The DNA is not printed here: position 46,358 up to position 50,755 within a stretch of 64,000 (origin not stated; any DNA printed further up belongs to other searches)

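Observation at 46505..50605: One 1366-aa polypeptide fuses a processive GT2 synthase, a multi-helix membrane region and two periplasmic glycoside-hydrolase-like domains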

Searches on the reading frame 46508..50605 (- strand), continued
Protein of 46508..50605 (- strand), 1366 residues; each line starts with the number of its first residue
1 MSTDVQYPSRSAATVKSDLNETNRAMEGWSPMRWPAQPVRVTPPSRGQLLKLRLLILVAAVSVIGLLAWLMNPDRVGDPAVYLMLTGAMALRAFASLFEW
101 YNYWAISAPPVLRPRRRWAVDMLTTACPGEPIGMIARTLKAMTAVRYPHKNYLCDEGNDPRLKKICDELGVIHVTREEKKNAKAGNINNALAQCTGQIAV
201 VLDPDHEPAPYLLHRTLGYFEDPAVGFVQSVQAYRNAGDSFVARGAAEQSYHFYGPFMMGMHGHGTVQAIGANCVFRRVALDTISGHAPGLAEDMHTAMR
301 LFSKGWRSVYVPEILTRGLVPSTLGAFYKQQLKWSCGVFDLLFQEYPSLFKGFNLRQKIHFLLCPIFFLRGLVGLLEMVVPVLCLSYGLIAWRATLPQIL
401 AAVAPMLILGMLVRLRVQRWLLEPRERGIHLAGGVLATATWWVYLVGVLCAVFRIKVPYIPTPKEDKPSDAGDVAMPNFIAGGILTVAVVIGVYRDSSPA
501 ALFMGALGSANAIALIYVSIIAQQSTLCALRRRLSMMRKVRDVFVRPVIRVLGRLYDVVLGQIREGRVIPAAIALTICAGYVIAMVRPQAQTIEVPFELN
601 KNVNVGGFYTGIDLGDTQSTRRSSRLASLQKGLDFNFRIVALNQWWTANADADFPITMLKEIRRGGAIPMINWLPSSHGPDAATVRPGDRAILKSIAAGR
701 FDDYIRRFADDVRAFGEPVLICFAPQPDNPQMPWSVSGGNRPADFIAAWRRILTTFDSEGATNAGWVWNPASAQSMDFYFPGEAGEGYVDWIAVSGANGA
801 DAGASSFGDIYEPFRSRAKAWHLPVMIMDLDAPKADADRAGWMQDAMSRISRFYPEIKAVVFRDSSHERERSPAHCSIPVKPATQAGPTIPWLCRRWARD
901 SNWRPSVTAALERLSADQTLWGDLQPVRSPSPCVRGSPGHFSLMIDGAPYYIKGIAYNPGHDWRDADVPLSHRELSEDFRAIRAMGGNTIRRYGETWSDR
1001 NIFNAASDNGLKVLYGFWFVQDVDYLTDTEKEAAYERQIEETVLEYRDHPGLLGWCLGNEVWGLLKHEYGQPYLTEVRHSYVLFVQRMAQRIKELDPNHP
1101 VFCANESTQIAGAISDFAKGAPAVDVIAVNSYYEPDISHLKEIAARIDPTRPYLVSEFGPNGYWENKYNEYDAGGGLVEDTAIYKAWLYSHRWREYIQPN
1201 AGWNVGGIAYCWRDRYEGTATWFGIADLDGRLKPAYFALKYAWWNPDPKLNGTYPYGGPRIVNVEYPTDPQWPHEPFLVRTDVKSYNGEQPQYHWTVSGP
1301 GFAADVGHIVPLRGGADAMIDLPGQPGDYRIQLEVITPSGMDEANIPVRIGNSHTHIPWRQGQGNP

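Call 13: find_homologous_proteins(query=window:46508-50605:-, max_evalue=1e-10)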
Query window:46508-50605:- (1366 aa): 1465 proteins with E <= 1e-10 among 8000 candidates; the best 120 are listed.
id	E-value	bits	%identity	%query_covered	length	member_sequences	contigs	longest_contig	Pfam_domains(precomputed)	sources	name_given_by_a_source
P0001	0.0e+0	2031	64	97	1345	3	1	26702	PF13632.13,PF13506.14,PF13641.13,PF03552.21,PF02836.24,PF00535.33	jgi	jgi:exo-beta-1,3-glucanase (GH17 family)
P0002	0.0e+0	1982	64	98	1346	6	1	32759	PF13632.13,PF13506.14,PF13641.13,PF03552.21,PF03198.21,PF02836.24,PF00535.33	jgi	jgi:cellulose synthase (UDP-forming)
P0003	0.0e+0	1904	62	98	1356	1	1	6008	PF13632.13,PF13506.14,PF13641.13,PF03552.21,PF03198.21,PF00535.33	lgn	-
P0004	0.0e+0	1889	60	99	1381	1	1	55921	PF13632.13,PF13506.14,PF13641.13,PF03552.21,PF02836.24,PF00535.33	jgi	jgi:cellulose synthase/poly-beta-1,6-N-acetylglucosamine synthase-like glycosyltransferase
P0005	0.0e+0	1868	60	98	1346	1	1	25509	PF13632.13,PF13506.14,PF13641.13,PF03552.21,PF03198.21,PF02836.24,PF00535.33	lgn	-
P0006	0.0e+0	1822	60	97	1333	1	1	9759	PF13632.13,PF13506.14,PF13641.13,PF03552.21,PF03198.21,PF02836.24,PF00535.33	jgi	jgi:cellulose synthase (UDP-forming)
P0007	0.0e+0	1804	59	96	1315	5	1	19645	PF13632.13,PF13506.14,PF13641.13,PF03552.21,PF03198.21,PF02836.24,PF00535.33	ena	-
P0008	0.0e+0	1731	55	98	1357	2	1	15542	PF13632.13,PF13506.14,PF13641.13,PF02836.24,PF00535.33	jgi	-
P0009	0.0e+0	1729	56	99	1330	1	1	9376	PF13632.13,PF13506.14,PF13641.13,PF02836.24,PF00535.33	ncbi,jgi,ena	jgi:cellulose synthase/poly-beta-1,6-N-acetylglucosamine synthase-like glycosyltransferase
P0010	0.0e+0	1693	55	99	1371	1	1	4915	PF13632.13,PF13506.14,PF13641.13,PF02836.24,PF00535.33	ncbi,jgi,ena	jgi:cellulose synthase/poly-beta-1,6-N-acetylglucosamine synthase-like glycosyltransferase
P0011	0.0e+0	1661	54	98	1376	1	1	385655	PF13632.13,PF13506.14,PF13641.13,PF03552.21,PF02836.24,PF00535.33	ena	-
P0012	0.0e+0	1605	68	73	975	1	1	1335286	PF02836.24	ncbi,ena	-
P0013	0.0e+0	1449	62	75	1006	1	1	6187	PF13632.13,PF13506.14,PF13641.13,PF03552.21,PF00535.33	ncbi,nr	ncbi:MAG TPA: glycosyltransferase, partial [Tepidisphaeraceae bacterium]|nr:glycosyltransferase [Tep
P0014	0.0e+0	1446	60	78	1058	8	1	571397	PF13632.13,PF13506.14,PF13641.13,PF03552.21,PF03198.21,PF00535.33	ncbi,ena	-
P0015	0.0e+0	1439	53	89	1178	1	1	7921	PF13632.13,PF13506.14,PF13641.13,PF03552.21,PF02836.24,PF00535.33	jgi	jgi:hypothetical protein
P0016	0.0e+0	1414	49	99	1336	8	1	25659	PF13632.13,PF13506.14,PF13641.13,PF03552.21,PF03198.21,PF02836.24,PF00535.33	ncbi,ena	-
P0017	0.0e+0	1372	48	98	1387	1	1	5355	PF13632.13,PF13506.14,PF13641.13,PF03552.21,PF02156.22,PF02836.24,PF00535.33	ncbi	-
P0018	0.0e+0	1337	47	97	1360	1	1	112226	PF13632.13,PF13506.14,PF13641.13,PF03198.21,PF02156.22,PF02836.24,PF00535.33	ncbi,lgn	-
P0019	0.0e+0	1333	48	95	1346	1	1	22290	PF13632.13,PF13506.14,PF13641.13,PF03552.21,PF02156.22,PF02836.24,PF00535.33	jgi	jgi:hypothetical protein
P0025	0.0e+0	1284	45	97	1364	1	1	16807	PF13632.13,PF13506.14,PF13641.13,PF03552.21,PF03198.21,PF00535.33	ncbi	ncbi:MAG TPA: glycosyltransferase [Chthoniobacteraceae bacterium]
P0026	0.0e+0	1283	46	97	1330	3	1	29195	PF13632.13,PF13506.14,PF13641.13,PF26410.1,PF03552.21,PF02156.22,PF00535.33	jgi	jgi:cellulose synthase/poly-beta-1,6-N-acetylglucosamine synthase-like glycosyltransferase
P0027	0.0e+0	1274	46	98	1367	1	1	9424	PF13632.13,PF13506.14,PF13641.13,PF03552.21,PF02156.22,PF02836.24,PF00535.33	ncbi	-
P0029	0.0e+0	1271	45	97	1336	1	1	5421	PF13632.13,PF13506.14,PF13641.13,PF26410.1,PF03552.21,PF02156.22,PF02836.24,PF14488.13,PF00535.33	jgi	-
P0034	0.0e+0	1258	45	98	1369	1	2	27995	PF13632.13,PF13506.14,PF13641.13,PF03552.21,PF03198.21,PF02836.24,PF00535.33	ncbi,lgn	-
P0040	0.0e+0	1238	44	97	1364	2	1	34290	PF13632.13,PF13506.14,PF13641.13,PF03552.21,PF03198.21,PF02156.22,PF02836.24,PF00535.33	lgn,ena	-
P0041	0.0e+0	1237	44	96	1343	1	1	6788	PF13632.13,PF13506.14,PF13641.13,PF03552.21,PF02156.22,PF00535.33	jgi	jgi:hypothetical protein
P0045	0.0e+0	1223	45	95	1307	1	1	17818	PF13632.13,PF13506.14,PF13641.13,PF03552.21,PF02156.22,PF02836.24,PF14488.13,PF00535.33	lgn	-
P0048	0.0e+0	1210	44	95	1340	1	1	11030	PF13632.13,PF13506.14,PF13641.13,PF03552.21,PF03198.21,PF02156.22,PF02836.24,PF14488.13,PF00535.33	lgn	-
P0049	0.0e+0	1208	43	97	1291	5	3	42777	PF13632.13,PF13506.14,PF13641.13,PF03552.21,PF02156.22,PF02836.24,PF00535.33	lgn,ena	-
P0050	0.0e+0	1208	44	91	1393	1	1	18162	PF13632.13,PF13506.14,PF13641.13,PF02156.22,PF02836.24,PF00535.33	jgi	jgi:cellulose synthase (UDP-forming)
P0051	0.0e+0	1205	42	95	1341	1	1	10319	PF13632.13,PF13506.14,PF13641.13,PF03552.21,PF03198.21,PF02156.22,PF02836.24,PF00535.33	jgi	jgi:cellulose synthase (UDP-forming)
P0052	0.0e+0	1203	42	99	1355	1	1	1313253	PF13632.13,PF13506.14,PF13641.13,PF03552.21,PF03198.21,PF02836.24,PF00535.33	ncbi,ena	-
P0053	0.0e+0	1199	43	97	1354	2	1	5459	PF13632.13,PF13506.14,PF13641.13,PF03198.21,PF02156.22,PF02836.24,PF00535.33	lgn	-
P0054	0.0e+0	1196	43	95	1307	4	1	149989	PF13632.13,PF13506.14,PF13641.13,PF03552.21,PF02156.22,PF02836.24,PF00535.33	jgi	jgi:hypothetical protein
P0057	0.0e+0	1191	43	96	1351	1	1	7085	PF13632.13,PF13506.14,PF13641.13,PF03552.21,PF03198.21,PF02156.22,PF02836.24,PF00535.33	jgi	-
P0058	0.0e+0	1189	43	97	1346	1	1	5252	PF13632.13,PF13506.14,PF13641.13,PF03198.21,PF02156.22,PF02836.24,PF00535.33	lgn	-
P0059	0.0e+0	1188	42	94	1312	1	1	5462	PF13632.13,PF13506.14,PF13641.13,PF03552.21,PF03198.21,PF02156.22,PF02836.24,PF14488.13,PF00535.33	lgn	-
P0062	0.0e+0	1185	43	95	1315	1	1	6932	PF13632.13,PF13506.14,PF13641.13,PF03552.21,PF03198.21,PF02156.22,PF02836.24,PF00535.33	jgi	jgi:cellulose synthase (UDP-forming)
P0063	0.0e+0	1182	42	95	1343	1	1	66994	PF13632.13,PF13506.14,PF13641.13,PF03552.21,PF02156.22,PF02836.24,PF00535.33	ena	-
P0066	0.0e+0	1179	42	98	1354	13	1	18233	PF13632.13,PF13506.14,PF13641.13,PF03552.21,PF02156.22,PF00535.33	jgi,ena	-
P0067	0.0e+0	1177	42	96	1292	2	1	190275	PF13632.13,PF13506.14,PF13641.13,PF03552.21,PF02156.22,PF02836.24,PF00535.33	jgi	jgi:cellulose synthase/poly-beta-1,6-N-acetylglucosamine synthase-like glycosyltransferase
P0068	0.0e+0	1175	41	97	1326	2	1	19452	PF13632.13,PF13506.14,PF13641.13,PF03552.21,PF03198.21,PF02156.22,PF02836.24,PF00535.33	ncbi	-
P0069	0.0e+0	1175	42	97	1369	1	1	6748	PF13632.13,PF13506.14,PF13641.13,PF03198.21,PF02156.22,PF02836.24,PF00535.33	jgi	jgi:cellulose synthase (UDP-forming)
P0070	0.0e+0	1174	42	96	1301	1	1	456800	PF13632.13,PF13506.14,PF13641.13,PF02836.24,PF00535.33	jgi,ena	-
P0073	0.0e+0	1161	42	96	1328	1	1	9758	PF13632.13,PF13506.14,PF13641.13,PF03552.21,PF03198.21,PF02156.22,PF02836.24,PF00535.33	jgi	jgi:cellulose synthase (UDP-forming)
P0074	0.0e+0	1159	44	87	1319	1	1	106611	PF13632.13,PF13506.14,PF13641.13,PF03552.21,PF03198.21,PF02156.22,PF02836.24,PF00535.33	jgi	jgi:hypothetical protein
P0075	0.0e+0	1159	43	89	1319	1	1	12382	PF13632.13,PF13506.14,PF13641.13,PF03552.21,PF02156.22,PF02836.24,PF00535.33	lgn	-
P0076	0.0e+0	1158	43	89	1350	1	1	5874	PF13632.13,PF13506.14,PF13641.13,PF03552.21,PF03198.21,PF02156.22,PF00535.33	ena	-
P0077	0.0e+0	1155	42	95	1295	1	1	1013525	PF13632.13,PF13506.14,PF13641.13,PF03552.21,PF03198.21,PF02156.22,PF02836.24,PF00535.33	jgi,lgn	jgi:cellulose synthase/poly-beta-1,6-N-acetylglucosamine synthase-like glycosyltransferase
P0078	0.0e+0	1154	44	88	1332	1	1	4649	PF13632.13,PF13506.14,PF13641.13,PF03552.21,PF03198.21,PF02156.22,PF02836.24,PF00535.33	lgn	-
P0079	0.0e+0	1151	41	95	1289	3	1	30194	PF13632.13,PF13506.14,PF13641.13,PF03552.21,PF03198.21,PF02156.22,PF02836.24,PF00535.33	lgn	-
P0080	0.0e+0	1151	43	96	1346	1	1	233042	PF13632.13,PF13506.14,PF13641.13,PF26410.1,PF03552.21,PF03198.21,PF02156.22,PF02836.24,PF00535.33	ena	-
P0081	0.0e+0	1150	41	96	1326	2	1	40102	PF13632.13,PF13506.14,PF13641.13,PF03552.21,PF03198.21,PF02156.22,PF02836.24,PF00535.33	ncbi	-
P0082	0.0e+0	1149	42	97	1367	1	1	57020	PF13632.13,PF13506.14,PF13641.13,PF03198.21,PF02156.22,PF02836.24,PF00535.33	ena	-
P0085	0.0e+0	1143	43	87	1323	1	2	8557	PF13632.13,PF13506.14,PF13641.13,PF03552.21,PF03198.21,PF02156.22,PF02836.24,PF00535.33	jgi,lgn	jgi:cellulose synthase (UDP-forming)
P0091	0.0e+0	1139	40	95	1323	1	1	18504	PF13632.13,PF13506.14,PF13641.13,PF03552.21,PF03198.21,PF02156.22,PF02836.24,PF14488.13,PF00535.33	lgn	-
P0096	0.0e+0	1135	41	95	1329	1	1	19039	PF13632.13,PF13506.14,PF13641.13,PF03552.21,PF03198.21,PF02156.22,PF00535.33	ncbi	-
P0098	0.0e+0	1135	43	88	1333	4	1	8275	PF13632.13,PF13506.14,PF13641.13,PF03552.21,PF03198.21,PF02156.22,PF02836.24,PF00535.33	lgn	-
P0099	0.0e+0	1134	41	96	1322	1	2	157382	PF13632.13,PF13506.14,PF13641.13,PF03552.21,PF03198.21,PF02836.24,PF00535.33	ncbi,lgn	-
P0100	0.0e+0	1131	43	88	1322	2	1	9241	PF13632.13,PF13506.14,PF13641.13,PF03552.21,PF03198.21,PF02156.22,PF02836.24,PF00535.33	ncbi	-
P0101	0.0e+0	1131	41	96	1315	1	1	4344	PF13632.13,PF13506.14,PF13641.13,PF03552.21,PF03198.21,PF02156.22,PF02836.24,PF00535.33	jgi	jgi:cellulose synthase (UDP-forming)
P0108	0.0e+0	1126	41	96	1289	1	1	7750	PF13632.13,PF13506.14,PF13641.13,PF03552.21,PF03198.21,PF02156.22,PF02836.24,PF00535.33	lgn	-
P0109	0.0e+0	1126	39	97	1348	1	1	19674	PF13632.13,PF13506.14,PF13641.13,PF03552.21,PF03198.21,PF02156.22,PF02836.24,PF00535.33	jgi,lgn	-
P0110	0.0e+0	1126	41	96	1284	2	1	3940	PF13632.13,PF13506.14,PF13641.13,PF03552.21,PF03198.21,PF02156.22,PF02836.24,PF00535.33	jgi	jgi:cellulose synthase (UDP-forming)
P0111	0.0e+0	1123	41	96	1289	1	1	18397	PF13632.13,PF13506.14,PF13641.13,PF03552.21,PF03198.21,PF02156.22,PF02836.24,PF00535.33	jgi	jgi:cellulose synthase (UDP-forming)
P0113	0.0e+0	1122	41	96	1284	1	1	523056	PF13632.13,PF13506.14,PF13641.13,PF03552.21,PF02836.24,PF00535.33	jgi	jgi:cellulose synthase (UDP-forming)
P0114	0.0e+0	1120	41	95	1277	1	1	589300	PF13632.13,PF13506.14,PF13641.13,PF03552.21,PF03198.21,PF02156.22,PF02836.24,PF00535.33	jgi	jgi:cellulose synthase/poly-beta-1,6-N-acetylglucosamine synthase-like glycosyltransferase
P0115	0.0e+0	1120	42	87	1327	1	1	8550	PF13632.13,PF13506.14,PF13641.13,PF03552.21,PF03198.21,PF02156.22,PF02836.24,PF00535.33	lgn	-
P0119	0.0e+0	1117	42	96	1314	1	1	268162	PF13632.13,PF13506.14,PF13641.13,PF03552.21,PF03198.21,PF02156.22,PF02836.24,PF00535.33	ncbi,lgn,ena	-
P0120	0.0e+0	1115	53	69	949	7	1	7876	PF13632.13,PF13506.14,PF13641.13,PF03552.21,PF02156.22,PF00535.33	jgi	-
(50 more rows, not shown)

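Call 29: find_related_loci(query=window:46508-50605:-, collection=genome_contigs, flank=10000)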
Query window:46508-50605:- (1366 aa) in genome_contigs; peptide patterns used: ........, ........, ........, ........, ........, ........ (x = any residue, [..] = any of these).
7 stretches matched a pattern; 2 encode a relative of the query (tblastn E <= 1e-3); 2 distinct loci.
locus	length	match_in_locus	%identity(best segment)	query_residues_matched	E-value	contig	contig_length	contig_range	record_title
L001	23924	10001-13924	63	26-1355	0e+0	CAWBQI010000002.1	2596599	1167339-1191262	MAG: uncultured Phycisphaerales bacterium isolate MFD01716.bin.2.116 genome assembly, contig: contig_31094, whole genome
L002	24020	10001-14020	71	1-1365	0e+0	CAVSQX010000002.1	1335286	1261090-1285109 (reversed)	MAG: uncultured Phycisphaerales bacterium isolate MFD04463.bin.2.6 genome assembly, contig: contig_21579, whole genome s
